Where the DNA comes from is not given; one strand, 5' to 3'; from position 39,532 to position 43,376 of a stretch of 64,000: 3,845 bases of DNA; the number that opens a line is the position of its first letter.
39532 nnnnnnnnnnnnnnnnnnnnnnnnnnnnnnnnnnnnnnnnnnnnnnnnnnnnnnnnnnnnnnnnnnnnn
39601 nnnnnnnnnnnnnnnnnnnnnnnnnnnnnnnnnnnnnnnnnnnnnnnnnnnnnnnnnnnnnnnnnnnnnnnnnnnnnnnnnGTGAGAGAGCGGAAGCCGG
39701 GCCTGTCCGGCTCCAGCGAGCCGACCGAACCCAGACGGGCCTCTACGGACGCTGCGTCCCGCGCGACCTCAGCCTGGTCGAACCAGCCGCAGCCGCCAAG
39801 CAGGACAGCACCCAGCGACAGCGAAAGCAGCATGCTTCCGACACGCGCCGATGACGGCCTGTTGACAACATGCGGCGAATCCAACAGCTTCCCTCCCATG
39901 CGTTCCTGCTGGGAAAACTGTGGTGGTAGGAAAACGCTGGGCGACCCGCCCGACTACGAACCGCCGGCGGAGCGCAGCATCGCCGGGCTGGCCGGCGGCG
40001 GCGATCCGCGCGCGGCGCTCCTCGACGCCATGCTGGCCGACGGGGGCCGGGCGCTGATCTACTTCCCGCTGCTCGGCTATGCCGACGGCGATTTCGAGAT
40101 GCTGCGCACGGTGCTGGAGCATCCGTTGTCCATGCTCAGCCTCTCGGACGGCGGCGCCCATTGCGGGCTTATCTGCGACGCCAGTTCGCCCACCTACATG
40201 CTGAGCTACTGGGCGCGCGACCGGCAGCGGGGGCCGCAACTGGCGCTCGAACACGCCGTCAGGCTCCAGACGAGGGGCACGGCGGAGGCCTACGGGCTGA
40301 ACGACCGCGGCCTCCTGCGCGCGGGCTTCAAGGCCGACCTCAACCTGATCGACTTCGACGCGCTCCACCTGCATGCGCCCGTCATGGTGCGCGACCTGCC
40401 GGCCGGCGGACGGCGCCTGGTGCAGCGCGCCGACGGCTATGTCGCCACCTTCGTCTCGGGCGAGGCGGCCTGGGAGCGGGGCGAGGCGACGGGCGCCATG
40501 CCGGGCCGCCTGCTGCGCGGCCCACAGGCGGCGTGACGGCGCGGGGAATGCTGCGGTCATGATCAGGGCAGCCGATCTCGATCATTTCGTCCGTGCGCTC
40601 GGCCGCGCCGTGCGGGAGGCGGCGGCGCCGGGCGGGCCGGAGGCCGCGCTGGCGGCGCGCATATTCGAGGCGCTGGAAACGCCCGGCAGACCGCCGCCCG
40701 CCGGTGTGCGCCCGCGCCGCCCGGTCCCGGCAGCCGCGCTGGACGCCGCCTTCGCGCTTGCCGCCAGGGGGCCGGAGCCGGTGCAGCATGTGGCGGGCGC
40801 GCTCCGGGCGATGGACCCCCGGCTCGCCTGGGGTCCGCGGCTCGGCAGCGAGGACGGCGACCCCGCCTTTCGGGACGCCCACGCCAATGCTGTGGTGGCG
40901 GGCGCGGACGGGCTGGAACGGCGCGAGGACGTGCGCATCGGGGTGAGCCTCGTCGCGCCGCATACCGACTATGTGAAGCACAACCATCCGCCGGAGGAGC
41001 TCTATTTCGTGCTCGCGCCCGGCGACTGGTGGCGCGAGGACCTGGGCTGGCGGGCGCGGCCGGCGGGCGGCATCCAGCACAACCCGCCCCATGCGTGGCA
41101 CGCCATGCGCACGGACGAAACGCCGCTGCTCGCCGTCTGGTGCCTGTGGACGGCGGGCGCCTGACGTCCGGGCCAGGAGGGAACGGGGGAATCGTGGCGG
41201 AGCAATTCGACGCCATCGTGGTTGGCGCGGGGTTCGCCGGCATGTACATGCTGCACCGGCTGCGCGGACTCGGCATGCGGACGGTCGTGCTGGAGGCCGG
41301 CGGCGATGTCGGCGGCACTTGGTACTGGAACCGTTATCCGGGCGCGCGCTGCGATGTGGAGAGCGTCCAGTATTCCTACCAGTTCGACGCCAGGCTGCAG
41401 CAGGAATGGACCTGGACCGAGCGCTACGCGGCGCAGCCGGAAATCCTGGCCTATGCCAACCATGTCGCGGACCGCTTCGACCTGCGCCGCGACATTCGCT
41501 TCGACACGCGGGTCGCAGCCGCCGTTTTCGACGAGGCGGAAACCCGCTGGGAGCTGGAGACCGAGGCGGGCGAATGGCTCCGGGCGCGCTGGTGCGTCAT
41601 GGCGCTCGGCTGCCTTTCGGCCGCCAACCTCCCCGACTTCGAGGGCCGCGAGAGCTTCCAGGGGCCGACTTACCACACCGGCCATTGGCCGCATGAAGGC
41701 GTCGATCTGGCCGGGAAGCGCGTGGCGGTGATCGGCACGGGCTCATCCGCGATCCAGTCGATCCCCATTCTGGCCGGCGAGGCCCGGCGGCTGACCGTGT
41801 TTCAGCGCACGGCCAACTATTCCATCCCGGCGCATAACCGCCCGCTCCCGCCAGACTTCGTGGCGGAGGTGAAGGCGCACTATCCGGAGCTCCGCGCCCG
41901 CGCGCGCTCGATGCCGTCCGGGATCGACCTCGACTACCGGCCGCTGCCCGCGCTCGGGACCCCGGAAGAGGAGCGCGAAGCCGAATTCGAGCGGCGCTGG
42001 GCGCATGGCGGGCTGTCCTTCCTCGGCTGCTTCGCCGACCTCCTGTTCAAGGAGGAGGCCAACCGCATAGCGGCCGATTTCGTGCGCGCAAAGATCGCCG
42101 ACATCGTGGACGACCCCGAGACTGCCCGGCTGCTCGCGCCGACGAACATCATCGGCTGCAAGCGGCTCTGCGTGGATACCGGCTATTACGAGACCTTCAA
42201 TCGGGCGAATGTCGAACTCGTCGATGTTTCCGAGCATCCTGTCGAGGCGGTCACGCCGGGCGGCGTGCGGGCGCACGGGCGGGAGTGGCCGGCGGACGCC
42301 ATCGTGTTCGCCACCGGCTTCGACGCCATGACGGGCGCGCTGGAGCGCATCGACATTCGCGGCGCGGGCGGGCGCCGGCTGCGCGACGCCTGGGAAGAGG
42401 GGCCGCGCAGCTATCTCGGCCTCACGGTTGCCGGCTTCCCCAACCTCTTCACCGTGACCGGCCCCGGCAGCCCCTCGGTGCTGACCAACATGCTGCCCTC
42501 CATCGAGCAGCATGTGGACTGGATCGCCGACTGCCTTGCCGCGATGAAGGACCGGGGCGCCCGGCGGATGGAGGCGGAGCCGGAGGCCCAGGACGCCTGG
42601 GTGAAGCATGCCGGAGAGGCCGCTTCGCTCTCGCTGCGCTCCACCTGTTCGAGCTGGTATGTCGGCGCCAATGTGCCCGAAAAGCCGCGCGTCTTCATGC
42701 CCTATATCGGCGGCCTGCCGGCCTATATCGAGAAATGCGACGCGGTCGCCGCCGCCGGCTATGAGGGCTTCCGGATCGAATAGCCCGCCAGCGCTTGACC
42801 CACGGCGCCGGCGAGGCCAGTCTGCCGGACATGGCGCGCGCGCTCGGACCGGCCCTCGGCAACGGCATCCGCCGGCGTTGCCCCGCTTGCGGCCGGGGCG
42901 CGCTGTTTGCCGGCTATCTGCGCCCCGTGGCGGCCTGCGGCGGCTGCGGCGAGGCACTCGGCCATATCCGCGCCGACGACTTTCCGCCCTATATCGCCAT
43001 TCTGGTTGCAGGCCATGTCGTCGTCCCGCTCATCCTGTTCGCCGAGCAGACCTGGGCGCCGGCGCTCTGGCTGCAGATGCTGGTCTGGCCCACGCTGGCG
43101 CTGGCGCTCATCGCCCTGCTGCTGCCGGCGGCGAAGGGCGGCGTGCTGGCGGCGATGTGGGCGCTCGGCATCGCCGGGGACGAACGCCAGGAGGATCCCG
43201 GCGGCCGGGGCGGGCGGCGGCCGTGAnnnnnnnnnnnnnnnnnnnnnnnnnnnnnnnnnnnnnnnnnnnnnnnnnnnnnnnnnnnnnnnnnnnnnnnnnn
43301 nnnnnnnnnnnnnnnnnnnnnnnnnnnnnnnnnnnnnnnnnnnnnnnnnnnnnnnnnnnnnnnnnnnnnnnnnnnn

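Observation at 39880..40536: Island boundary: the secretin operon begins where a D-aminoacylase gene is truncated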

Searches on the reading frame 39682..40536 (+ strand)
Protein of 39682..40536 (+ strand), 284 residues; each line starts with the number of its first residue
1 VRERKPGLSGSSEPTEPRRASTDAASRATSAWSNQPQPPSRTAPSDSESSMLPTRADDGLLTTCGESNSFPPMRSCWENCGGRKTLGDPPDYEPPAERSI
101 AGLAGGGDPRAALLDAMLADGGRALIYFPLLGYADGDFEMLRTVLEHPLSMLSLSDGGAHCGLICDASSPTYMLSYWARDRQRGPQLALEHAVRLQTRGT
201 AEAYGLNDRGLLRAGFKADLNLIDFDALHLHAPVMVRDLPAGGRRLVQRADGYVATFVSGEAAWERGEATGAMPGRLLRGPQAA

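Call 4: search_protein_families(library=pfam, proteins=[window:39682-40536:+], max_evalue=0.01)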
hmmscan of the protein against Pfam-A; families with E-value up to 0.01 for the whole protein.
window:39682-40536:+ (284 aa): 2 families
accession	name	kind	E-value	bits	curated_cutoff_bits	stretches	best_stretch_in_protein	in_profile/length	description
PF07969.17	Amidohydro_3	-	3.5e-16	60.2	29.7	1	141-261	359-469/472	Amidohydrolase family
PF01979.26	Amidohydro_1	-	8.2e-06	25.7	25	1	170-229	269-321/345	Amidohydrolase family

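Call 5: search_protein_families(library=ncbifam, proteins=[window:39682-40536:+], max_evalue=0.01)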
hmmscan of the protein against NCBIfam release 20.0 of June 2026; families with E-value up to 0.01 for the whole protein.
window:39682-40536:+ (284 aa): 16 families
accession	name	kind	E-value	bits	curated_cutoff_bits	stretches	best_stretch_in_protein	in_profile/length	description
NF011984.0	PRK15446.1-5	equivalog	8.9e-06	24.7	260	1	186-245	322-377/379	alpha-D-ribose 1-methylphosphonate 5-triphosphate diphosphatase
NF011989.0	PRK15446.2-5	equivalog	1.6e-05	23.9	565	1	162-224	298-359/385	alpha-D-ribose 1-methylphosphonate 5-triphosphate diphosphatase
NF006688.0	PRK09236.1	equivalog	2.5e-05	23.2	535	1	186-277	347-439/444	dihydroorotase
NF004839.0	PRK06189.1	equivalog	4.3e-05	22.3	631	1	185-280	351-447/451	allantoinase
TIGR02318.1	phosphono_phnM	equivalog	0.0001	21.4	390.55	1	185-228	318-361/376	phosphonate metabolism protein PhnM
NF005557.0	PRK07228.1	equivalog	0.00012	20.9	522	1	153-270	302-419/445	5'-deoxyadenosine deaminase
NF006559.0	PRK09060.1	equivalog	0.00014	20.3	482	1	186-227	343-384/444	dihydroorotase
NF011990.0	PRK15446.2-6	subfamily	0.0002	20.2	233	1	163-238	303-375/390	alpha-D-ribose 1-methylphosphonate 5-triphosphate diphosphatase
NF005751.0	PRK07575.1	equivalog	0.0002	19.9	529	1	186-276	341-432/440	dihydroorotase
NF011981.0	PRK15446.1-2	equivalog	0.0008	18.2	375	1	186-231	321-366/378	alpha-D-ribose 1-methylphosphonate 5-triphosphate diphosphatase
NF011985.0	PRK15446.2-1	equivalog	0.00081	18.3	656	1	187-242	319-372/397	alpha-D-ribose 1-methylphosphonate 5-triphosphate diphosphatase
NF011983.0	PRK15446.1-4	equivalog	0.00083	18.4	486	1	182-226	318-362/379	alpha-D-ribose 1-methylphosphonate 5-triphosphate diphosphatase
NF011987.0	PRK15446.2-3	subfamily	0.0013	17.7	253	1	187-230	327-370/395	alpha-D-ribose 1-methylphosphonate 5-triphosphate diphosphatase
NF009059.0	PRK12393.1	equivalog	0.003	16.3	543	1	173-229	344-400/460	amidohydrolase family protein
TIGR03178.1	allantoinase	equivalog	0.0036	16.2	357.85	1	177-278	339-439/441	allantoinase AllB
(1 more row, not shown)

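Call 12: search_solved_structures(query=window:39682-40533:+, max_evalue=0.001, show_alignments=2)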
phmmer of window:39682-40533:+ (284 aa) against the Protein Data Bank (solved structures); distinct sequences matched with E-value up to 0.001: 4.
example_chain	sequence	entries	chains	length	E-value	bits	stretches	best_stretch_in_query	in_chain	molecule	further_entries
1m7j_A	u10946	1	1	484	0.00051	22.7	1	174-279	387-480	D-aminoacylase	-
1v4y_A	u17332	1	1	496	0.00052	22.7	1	174-279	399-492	D-aminoacylase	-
1rjp_A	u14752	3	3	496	0.00053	22.7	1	174-279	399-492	D-aminoacylase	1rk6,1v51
1rjq_A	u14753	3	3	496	0.00054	22.6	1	174-279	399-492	D-aminoacylase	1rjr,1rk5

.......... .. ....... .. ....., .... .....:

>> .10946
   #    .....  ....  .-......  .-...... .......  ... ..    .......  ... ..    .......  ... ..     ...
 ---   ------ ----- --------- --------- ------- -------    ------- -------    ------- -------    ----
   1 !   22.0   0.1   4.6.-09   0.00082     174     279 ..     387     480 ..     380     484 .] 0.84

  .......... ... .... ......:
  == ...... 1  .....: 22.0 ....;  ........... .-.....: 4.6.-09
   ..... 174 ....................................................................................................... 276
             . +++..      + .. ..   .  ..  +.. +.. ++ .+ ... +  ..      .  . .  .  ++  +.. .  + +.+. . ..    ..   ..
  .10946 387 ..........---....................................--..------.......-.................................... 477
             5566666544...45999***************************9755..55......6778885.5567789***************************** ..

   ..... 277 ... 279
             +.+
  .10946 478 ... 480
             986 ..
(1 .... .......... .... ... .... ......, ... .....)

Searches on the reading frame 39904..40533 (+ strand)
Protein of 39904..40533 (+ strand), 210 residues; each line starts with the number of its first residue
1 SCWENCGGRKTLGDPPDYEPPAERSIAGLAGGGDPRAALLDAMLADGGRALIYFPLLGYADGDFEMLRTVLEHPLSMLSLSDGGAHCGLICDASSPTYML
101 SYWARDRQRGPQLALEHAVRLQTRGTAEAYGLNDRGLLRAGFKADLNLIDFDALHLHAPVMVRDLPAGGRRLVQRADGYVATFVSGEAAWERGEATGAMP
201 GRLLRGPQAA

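Call 9: find_homologous_proteins(query=window:39904-40533:+, max_evalue=0.00001)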
Query window:39904-40533:+ (210 aa): 2573 proteins with E <= 0.00001 among 4583 candidates; the best 120 are listed.
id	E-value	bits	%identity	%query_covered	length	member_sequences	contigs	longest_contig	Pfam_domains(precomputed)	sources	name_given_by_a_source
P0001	1.1e-77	279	62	94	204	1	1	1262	PF07969.18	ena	-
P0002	6.5e-77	276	64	94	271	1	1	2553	PF07969.18,PF01979.27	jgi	-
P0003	8.1e-76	272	59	89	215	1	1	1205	PF07969.18,PF01979.27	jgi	jgi:N-acyl-D-aspartate/D-glutamate deacylase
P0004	3.1e-75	271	60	99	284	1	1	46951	PF07969.18,PF01979.27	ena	-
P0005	3.1e-75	271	64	95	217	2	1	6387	PF07969.18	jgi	jgi:N-acyl-D-aspartate/D-glutamate deacylase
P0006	6.5e-75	269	62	93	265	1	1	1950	PF07969.18,PF01979.27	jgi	jgi:N-acyl-D-amino-acid deacylase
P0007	1.1e-74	269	61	95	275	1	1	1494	PF07969.18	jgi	jgi:N-acyl-D-aspartate/D-glutamate deacylase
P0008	2.9e-74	267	62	95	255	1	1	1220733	PF07969.18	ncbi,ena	-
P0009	5.7e-74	266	62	94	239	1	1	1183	PF07969.18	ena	-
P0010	6.3e-74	266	62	95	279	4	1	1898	PF07969.18,PF01979.27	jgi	jgi:N-acyl-D-aspartate/D-glutamate deacylase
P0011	6.3e-74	266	62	87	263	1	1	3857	PF07969.18,PF01979.27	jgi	-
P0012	8.0e-74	266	63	95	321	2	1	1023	PF07969.18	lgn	-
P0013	1.5e-73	265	64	93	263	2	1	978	PF07969.18,PF01979.27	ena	-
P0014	1.6e-73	265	62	95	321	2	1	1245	PF07969.18,PF01979.27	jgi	jgi:N-acyl-D-aspartate/D-glutamate deacylase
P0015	1.9e-73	265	61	93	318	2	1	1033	PF07969.18,PF01979.27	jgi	jgi:N-acyl-D-aspartate/D-glutamate deacylase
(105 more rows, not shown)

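Call 10: find_encoding_contigs(protein=P0008, flank=6000, max_places=3)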
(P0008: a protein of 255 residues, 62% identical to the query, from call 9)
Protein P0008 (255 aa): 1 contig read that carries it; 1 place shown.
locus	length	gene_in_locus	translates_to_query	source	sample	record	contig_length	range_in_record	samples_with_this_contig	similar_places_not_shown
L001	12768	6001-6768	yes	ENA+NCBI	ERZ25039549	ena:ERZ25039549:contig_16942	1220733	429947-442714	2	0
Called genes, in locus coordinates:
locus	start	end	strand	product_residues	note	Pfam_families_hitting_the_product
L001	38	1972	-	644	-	PF12439:GDE_N, PF06202:GDE_C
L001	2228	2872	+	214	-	PF05494:MlaC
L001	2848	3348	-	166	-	PF04333:MlaA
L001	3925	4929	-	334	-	PF02628:COX15-CtaA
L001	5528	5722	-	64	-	-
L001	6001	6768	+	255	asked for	PF07969:Amidohydro_3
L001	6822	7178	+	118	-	-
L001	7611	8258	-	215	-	PF00441:Acyl-CoA_dh_1, PF08028:Acyl-CoA_dh_2 (weak)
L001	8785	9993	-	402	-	PF02771:Acyl-CoA_dh_N, PF02770:Acyl-CoA_dh_M, PF00441:Acyl-CoA_dh_1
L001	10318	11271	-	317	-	PF00296:Bac_luciferase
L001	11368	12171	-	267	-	PF00171:Aldedh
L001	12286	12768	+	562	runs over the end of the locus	PF01979:Amidohydro_1 (faint), PF07969:Amidohydro_3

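Call 11: find_encoding_contigs(protein=P0004, flank=6000, max_places=3)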
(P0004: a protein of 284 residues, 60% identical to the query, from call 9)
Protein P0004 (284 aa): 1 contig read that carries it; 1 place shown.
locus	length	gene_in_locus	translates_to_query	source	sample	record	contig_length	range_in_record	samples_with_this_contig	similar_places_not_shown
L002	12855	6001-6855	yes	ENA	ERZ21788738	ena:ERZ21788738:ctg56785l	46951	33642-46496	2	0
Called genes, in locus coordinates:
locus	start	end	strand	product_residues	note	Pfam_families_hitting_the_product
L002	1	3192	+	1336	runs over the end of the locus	PF20009:GEVED, PF01364:Peptidase_C25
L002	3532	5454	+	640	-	PF00733:Asn_synthase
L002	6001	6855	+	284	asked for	PF07969:Amidohydro_3, PF01979:Amidohydro_1 (weak)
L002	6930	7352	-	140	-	-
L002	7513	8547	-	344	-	PF01636:APH, PF02958:EcKL (weak)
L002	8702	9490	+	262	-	PF00378:ECH_1, PF16113:ECH_2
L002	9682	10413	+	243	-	PF00165:HTH_AraC (faint), PF12833:HTH_18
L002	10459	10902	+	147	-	PF00903:Glyoxalase, PF18029:Glyoxalase_6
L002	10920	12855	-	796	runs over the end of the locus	?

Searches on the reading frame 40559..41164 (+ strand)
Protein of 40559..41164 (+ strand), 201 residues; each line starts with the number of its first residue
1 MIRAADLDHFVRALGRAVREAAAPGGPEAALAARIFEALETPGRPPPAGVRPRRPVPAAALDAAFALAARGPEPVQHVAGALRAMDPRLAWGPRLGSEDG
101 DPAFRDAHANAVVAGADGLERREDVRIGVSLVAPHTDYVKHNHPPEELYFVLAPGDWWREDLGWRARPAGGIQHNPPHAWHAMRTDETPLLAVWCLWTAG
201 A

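Call 4: search_protein_families(library=pfam, proteins=[window:40559-41164:+], max_evalue=0.01)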
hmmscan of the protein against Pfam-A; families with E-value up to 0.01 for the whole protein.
window:40559-41164:+ (201 aa): 1 family
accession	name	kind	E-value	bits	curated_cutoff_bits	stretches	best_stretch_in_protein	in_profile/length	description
PF16867.11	DMSP_lyase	-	1.9e-35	122.4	27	1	31-192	5-162/162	Dimethlysulfonioproprionate lyase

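Call 5: search_protein_families(library=ncbifam, proteins=[window:40559-41164:+], max_evalue=0.01)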
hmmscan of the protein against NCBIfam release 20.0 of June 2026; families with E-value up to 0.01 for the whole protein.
window:40559-41164:+ (201 aa): 0 families

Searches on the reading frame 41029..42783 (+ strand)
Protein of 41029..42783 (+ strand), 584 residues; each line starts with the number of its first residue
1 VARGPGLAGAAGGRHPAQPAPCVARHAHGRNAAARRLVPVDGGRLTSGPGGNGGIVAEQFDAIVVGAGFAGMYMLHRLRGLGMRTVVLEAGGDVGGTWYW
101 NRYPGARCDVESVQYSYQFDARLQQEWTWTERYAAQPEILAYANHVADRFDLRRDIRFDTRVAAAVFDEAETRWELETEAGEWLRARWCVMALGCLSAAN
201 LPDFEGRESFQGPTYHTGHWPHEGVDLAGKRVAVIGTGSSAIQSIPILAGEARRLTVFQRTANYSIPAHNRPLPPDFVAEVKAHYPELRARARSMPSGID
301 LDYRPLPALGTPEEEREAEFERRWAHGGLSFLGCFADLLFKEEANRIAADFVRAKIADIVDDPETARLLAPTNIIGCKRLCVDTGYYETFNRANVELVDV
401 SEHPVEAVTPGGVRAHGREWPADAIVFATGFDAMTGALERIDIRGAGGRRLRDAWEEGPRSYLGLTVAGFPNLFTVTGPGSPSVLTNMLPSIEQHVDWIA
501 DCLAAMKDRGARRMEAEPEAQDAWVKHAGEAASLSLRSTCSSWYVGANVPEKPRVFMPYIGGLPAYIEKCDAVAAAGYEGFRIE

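Call 4: search_protein_families(library=pfam, proteins=[window:41029-42783:+], max_evalue=0.01)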
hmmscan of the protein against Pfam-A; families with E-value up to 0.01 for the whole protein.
window:41029-42783:+ (584 aa): 9 families
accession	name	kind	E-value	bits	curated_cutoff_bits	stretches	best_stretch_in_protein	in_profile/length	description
PF13738.12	Pyr_redox_3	-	5.8e-14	52.5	30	1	63-265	1-200/305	Pyridine nucleotide-disulphide oxidoreductase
PF07992.20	Pyr_redox_2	-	5.4e-10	39.6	26.1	1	61-260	2-173/291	Pyridine nucleotide-disulphide oxidoreductase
PF13450.12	NAD_binding_8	-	3e-09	37.4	21.9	1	64-110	1-47/68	NAD(P)-binding Rossmann-like domain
PF00743.25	FMO-like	-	1.6e-07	30.6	22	1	64-256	6-210/532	Flavin-binding monooxygenase-like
PF01266.30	DAO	-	2.1e-06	28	27.9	1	61-99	1-40/353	FAD dependent oxidoreductase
PF13434.12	Lys_Orn_oxgnase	-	0.00066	19.4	21.3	1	125-245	83-204/339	L-lysine 6-monooxygenase/L-ornithine 5-monooxygenase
PF05834.18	Lycopene_cycl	-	0.0012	18.4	23.4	1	61-198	1-144/380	Lycopene cyclase protein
PF13454.12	NAD_binding_9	-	0.0016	18.9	21.8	0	64-135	2-77/155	FAD-NAD(P)-binding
PF00890.30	FAD_binding_2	-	0.0024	17.6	20.4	1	61-100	1-40/414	FAD binding domain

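Call 5: search_protein_families(library=ncbifam, proteins=[window:41029-42783:+], max_evalue=0.01)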
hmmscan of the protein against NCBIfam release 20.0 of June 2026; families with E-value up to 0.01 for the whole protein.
window:41029-42783:+ (584 aa): 14 families
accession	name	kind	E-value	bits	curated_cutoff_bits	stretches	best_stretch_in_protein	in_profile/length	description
NF045818.1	Neo-PentlctneDsynPtlE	equivalog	3.6e-88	296.2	1100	1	56-531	45-529/587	neopentalenolactone/pentalenolactone D synthase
NF040505.1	ArsO_flavin_mono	equivalog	3.2e-20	72.9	425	1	61-260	2-191/346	ArsO family NAD(P)H-dependent flavin-containing monooxygenase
NF058570.1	trimeth_mono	equivalog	1.1e-07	31.3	675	1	84-242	49-207/443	trimethylamine monooxygenase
TIGR04018.1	Bthiol_YpdA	hypoth_equivalog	1.2e-06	27.5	339.9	1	61-266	1-189/316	YpdA family putative bacillithiol disulfide reductase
TIGR01790.1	carotene-cycl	subfamily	4.8e-05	22.7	209.5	1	61-211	1-154/387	lycopene cyclase family protein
TIGR04046.1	MSMEG_0569_nitr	hypoth_equivalog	7.9e-05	21.8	498.35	1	61-245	2-177/400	MSMEG_0569 family flavin-dependent oxidoreductase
NF004992.0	PRK06370.1-4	equivalog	0.00013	20.6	629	1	57-97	2-41/459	FAD-containing oxidoreductase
TIGR02734.1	crtI_fam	subfamily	0.00038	19.3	238.1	1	62-109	1-48/504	phytoene desaturase family protein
TIGR01292.1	TRX_reduct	equivalog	0.00039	19.3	343.45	0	61-123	2-67/300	thioredoxin-disulfide reductase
TIGR03467.1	HpnE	equivalog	0.00099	18.5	283.05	0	63-96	2-35/430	hydroxysqualene dehydroxylase HpnE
TIGR03140.1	AhpF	equivalog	0.003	16.2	502.9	0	162-259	288-382/515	alkyl hydroperoxide reductase subunit F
NF004990.0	PRK06370.1-1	equivalog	0.0039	15.9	842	1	57-97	2-41/459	FAD-containing oxidoreductase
TIGR00031.1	UDP-GALP_mutase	equivalog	0.0054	15.7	303.75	1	59-99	1-41/378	UDP-galactopyranose mutase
NF009200.0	PRK12548.1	subfamily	0.0082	15.5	432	0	222-264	119-162/289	shikimate dehydrogenase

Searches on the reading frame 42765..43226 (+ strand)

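Call 82: search_protein_families(library=pfam, proteins=[window:42765-43226:+], max_evalue=0.001)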
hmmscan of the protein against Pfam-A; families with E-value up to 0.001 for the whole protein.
window:42765-43226:+ (153 aa): 1 family
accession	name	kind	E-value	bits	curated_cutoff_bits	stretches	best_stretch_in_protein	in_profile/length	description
PF06170.17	DUF983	-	3.2e-26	91.9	22.6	1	48-132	1-85/85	Protein of unknown function (DUF983)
